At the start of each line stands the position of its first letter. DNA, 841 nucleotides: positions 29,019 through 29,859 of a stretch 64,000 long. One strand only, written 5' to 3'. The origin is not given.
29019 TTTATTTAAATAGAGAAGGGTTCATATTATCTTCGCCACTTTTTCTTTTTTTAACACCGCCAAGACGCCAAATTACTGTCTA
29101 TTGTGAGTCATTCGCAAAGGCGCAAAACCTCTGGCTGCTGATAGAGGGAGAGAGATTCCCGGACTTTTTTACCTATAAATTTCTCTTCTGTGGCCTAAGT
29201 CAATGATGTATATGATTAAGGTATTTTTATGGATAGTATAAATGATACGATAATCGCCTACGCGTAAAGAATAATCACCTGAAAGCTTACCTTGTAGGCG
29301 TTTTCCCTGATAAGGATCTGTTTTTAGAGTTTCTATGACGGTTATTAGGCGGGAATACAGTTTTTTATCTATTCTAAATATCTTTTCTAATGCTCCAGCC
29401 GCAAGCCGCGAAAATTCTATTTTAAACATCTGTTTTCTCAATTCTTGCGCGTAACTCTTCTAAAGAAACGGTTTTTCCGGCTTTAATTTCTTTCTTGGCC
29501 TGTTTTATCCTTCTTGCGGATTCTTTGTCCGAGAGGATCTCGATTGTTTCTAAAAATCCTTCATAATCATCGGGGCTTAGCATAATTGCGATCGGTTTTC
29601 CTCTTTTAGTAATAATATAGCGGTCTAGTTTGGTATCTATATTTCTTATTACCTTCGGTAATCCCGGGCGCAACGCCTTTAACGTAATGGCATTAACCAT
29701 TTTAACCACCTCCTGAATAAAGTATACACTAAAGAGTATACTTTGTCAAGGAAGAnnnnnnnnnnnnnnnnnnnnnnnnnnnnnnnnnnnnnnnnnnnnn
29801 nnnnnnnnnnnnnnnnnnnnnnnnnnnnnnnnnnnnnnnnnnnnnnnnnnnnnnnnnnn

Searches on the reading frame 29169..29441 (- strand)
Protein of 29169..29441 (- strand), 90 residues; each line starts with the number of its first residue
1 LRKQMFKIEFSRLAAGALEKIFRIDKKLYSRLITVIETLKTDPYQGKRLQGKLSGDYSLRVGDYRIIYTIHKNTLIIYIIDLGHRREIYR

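Call 57: search_protein_families(library=pfam, proteins=[window:29169-29441:-], max_evalue=0.01)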
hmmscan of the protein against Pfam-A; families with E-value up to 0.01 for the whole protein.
window:29169-29441:- (90 aa): 3 families
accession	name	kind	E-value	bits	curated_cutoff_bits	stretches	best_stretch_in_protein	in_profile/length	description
PF05016.21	ParE_toxin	-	4.5e-14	53.2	23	1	8-89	1-89/89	ParE toxin of type II toxin-antitoxin system, parDE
PF15781.12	ParE-like_toxin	-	3.6e-05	24.1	28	1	23-90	13-84/87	ParE-like toxin of type II bacterial toxin-antitoxin system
PF06769.20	YoeB_toxin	-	0.00019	21.9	27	1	24-77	15-73/80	YoeB-like toxin of bacterial type II toxin-antitoxin system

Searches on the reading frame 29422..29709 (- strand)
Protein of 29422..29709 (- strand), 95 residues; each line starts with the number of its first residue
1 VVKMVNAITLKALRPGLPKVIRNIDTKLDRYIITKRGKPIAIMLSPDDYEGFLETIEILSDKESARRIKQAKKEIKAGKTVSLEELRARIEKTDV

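Call 57: search_protein_families(library=pfam, proteins=[window:29422-29709:-], max_evalue=0.01)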
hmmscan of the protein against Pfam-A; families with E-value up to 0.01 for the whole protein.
window:29422-29709:- (95 aa): 2 families
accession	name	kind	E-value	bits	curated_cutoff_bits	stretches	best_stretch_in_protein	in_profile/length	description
PF02604.26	PhdYeFM_antitox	-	1.6e-14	53.8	29.8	1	7-78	3-74/74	Antitoxin Phd_YefM, type II toxin-antitoxin system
PF18506.7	RelB-like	-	0.0036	17.5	27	1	30-57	5-32/62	RelB Antitoxin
